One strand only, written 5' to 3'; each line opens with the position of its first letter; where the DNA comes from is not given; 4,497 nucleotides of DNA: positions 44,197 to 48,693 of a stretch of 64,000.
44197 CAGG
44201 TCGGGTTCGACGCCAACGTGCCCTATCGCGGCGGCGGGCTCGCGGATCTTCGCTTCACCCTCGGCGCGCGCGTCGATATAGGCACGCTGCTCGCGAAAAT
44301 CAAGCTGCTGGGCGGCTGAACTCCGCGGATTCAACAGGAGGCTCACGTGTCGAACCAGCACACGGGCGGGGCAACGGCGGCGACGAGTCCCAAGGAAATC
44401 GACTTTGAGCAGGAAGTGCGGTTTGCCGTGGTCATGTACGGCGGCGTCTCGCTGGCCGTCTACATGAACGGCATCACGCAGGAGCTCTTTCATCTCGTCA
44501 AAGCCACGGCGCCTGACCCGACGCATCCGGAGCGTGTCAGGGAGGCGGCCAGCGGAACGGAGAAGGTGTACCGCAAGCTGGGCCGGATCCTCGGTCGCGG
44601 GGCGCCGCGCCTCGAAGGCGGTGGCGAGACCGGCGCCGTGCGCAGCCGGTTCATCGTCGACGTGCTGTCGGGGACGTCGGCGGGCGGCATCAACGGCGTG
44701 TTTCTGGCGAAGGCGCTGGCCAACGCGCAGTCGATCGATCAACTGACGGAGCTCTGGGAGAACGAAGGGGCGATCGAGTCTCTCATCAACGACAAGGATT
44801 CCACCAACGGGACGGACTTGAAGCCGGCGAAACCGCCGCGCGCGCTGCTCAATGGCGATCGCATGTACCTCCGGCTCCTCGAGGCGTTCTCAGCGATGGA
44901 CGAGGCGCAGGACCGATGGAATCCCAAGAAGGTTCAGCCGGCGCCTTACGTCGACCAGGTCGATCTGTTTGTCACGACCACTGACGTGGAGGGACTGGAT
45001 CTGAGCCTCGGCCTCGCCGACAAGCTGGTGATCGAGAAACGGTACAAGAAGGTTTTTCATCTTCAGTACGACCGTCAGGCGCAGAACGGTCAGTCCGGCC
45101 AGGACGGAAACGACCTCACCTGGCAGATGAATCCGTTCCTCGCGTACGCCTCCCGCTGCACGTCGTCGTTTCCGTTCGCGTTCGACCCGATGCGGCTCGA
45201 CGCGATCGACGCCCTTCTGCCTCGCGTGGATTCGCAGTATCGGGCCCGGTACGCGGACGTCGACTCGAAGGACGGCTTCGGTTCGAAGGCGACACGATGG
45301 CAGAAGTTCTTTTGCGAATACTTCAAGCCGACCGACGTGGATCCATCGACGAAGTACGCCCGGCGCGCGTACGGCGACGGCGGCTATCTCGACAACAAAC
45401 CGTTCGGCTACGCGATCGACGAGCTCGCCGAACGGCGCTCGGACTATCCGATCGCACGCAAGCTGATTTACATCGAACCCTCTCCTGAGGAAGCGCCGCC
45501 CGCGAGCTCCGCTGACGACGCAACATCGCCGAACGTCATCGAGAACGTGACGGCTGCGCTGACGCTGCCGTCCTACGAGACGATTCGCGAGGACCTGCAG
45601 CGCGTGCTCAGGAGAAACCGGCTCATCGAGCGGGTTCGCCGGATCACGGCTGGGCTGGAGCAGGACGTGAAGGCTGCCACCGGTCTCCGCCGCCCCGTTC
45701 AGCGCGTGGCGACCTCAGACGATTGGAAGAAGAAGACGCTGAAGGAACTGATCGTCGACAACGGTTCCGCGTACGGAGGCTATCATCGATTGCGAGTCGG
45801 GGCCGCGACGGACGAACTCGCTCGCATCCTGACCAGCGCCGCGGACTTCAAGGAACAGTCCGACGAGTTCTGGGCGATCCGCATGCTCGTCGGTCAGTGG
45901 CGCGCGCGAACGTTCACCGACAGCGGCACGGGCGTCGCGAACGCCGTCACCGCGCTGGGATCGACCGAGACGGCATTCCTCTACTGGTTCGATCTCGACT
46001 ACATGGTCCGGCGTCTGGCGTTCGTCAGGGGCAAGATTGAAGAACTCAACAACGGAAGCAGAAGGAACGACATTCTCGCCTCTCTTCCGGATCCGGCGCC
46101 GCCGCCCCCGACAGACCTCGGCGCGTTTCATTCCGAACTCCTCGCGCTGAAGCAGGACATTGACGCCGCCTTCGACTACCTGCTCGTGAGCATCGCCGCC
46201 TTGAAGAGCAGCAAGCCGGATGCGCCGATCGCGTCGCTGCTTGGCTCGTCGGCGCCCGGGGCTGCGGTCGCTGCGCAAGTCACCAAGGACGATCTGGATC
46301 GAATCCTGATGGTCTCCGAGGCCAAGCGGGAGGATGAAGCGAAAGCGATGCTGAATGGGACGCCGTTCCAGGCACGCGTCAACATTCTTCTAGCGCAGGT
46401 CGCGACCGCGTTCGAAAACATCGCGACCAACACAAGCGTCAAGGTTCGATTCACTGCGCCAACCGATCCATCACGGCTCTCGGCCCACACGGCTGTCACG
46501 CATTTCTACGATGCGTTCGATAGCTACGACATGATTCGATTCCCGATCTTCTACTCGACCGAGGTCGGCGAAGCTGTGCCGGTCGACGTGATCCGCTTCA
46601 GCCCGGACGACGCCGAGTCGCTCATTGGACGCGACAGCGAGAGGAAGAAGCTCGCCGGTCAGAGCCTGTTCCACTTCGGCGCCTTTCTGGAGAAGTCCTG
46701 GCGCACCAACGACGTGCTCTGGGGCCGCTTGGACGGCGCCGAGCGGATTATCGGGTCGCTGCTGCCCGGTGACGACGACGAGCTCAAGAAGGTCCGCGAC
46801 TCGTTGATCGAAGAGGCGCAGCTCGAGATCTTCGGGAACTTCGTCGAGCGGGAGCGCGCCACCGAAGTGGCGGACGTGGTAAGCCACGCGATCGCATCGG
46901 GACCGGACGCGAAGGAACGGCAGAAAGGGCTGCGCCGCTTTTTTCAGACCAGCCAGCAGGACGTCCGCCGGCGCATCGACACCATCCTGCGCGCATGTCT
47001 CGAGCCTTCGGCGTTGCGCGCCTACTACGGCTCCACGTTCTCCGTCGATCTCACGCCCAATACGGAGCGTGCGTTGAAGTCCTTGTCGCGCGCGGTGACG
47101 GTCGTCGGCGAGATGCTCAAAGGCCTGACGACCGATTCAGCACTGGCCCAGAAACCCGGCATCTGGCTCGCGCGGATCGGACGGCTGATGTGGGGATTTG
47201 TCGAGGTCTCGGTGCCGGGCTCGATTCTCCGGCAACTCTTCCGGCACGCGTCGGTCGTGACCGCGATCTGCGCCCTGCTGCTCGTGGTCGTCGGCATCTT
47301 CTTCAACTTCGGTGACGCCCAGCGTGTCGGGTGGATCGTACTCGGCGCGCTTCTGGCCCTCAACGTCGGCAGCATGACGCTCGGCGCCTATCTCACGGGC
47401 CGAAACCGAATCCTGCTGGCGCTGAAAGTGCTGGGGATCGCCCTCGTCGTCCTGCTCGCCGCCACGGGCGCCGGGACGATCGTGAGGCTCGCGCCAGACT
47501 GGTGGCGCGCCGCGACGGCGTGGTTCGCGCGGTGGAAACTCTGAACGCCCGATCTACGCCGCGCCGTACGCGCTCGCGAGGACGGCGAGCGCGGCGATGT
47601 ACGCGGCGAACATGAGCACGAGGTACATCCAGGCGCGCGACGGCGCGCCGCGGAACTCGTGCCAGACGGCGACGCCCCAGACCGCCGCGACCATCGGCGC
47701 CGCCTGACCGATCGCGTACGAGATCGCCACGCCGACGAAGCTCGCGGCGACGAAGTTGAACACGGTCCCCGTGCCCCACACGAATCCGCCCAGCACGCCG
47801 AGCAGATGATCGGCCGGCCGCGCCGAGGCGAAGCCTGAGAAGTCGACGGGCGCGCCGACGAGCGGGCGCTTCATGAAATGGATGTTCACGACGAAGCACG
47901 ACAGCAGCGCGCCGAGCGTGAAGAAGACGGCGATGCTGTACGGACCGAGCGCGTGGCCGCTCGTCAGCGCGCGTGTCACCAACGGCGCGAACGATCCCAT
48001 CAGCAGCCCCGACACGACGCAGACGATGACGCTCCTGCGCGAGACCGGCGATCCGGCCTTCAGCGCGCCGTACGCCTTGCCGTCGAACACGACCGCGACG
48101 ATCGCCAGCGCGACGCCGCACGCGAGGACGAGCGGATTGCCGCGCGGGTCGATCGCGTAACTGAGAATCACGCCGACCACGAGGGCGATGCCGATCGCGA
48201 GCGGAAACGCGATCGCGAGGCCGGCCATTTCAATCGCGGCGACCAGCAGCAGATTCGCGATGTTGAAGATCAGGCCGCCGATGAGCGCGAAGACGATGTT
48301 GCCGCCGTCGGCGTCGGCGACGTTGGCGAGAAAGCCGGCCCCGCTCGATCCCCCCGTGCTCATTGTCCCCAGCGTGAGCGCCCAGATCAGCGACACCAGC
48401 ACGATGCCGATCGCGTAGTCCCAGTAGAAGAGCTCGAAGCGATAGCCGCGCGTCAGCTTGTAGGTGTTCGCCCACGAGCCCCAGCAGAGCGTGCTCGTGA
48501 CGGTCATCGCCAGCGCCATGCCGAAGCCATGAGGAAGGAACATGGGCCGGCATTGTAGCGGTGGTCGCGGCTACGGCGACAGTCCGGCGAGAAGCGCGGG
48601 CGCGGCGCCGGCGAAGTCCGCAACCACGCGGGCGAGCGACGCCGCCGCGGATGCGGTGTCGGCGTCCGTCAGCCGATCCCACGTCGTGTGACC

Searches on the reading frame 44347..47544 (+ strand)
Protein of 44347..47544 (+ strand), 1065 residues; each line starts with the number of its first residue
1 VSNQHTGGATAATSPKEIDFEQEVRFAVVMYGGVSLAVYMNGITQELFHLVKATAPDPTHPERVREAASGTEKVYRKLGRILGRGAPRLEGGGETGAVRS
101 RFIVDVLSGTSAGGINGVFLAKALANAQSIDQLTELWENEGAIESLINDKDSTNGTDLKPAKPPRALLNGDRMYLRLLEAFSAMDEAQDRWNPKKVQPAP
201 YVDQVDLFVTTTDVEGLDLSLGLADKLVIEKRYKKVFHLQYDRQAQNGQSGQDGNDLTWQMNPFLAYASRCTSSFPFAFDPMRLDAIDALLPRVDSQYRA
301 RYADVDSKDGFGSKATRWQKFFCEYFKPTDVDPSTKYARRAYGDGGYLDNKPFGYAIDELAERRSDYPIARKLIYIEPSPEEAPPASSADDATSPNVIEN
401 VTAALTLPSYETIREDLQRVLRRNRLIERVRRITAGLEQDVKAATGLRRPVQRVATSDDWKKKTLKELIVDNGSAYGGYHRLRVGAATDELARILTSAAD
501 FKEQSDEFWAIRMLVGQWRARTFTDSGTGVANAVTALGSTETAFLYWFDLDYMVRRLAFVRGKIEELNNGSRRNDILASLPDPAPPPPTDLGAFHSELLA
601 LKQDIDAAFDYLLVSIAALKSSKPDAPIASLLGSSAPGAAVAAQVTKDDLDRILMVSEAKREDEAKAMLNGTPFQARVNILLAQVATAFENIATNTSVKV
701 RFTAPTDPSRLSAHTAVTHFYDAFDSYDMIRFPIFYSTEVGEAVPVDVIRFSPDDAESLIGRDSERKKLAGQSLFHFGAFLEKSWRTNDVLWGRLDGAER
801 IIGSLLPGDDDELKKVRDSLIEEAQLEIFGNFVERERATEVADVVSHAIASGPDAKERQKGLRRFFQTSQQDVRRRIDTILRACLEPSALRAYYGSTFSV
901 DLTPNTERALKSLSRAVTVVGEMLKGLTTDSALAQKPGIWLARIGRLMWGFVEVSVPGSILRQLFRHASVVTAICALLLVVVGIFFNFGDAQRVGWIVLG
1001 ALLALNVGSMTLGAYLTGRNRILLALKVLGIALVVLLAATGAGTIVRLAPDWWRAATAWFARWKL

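Call 54: search_protein_families(library=pfam, proteins=[window:44347-47544:+], max_evalue=0.0001)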
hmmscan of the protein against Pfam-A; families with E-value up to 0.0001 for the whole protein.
window:44347-47544:+ (1065 aa): 2 families
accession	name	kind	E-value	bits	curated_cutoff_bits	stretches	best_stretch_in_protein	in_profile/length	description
PF11856.13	DUF3376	-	1.8e-32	113.8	25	1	479-856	39-436/514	Protein of unknown function (DUF3376)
PF01734.28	Patatin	-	1.3e-10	42.2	27.7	1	103-357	27-191/191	Patatin-like phospholipase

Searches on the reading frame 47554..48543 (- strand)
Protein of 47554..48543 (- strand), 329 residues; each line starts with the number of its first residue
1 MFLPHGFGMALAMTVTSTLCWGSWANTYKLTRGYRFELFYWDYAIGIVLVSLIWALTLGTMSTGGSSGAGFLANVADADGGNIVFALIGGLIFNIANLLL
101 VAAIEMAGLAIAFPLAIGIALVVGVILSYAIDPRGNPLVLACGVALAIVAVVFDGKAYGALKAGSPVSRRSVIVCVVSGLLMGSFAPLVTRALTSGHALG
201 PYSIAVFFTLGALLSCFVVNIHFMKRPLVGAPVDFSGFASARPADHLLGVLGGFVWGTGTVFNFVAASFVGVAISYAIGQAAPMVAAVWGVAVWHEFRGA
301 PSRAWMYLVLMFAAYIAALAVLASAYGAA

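Call 13: search_protein_families(library=pfam, proteins=[window:47554-48543:-], max_evalue=1)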
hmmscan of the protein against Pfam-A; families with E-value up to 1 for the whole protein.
window:47554-48543:- (329 aa): 3 families
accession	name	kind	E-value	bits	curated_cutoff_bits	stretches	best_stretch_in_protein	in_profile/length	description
PF07168.17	Ureide_permease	-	1.8e-20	73.5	27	2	201-323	236-357/359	Ureide permease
PF06800.18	Sugar_transport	-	4e-09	36.7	26.3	2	83-305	55-262/280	Sugar transport protein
PF07857.17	TMEM144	-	0.00093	18.7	26.2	1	173-313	183-321/332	Transmembrane family, TMEM144 of transporters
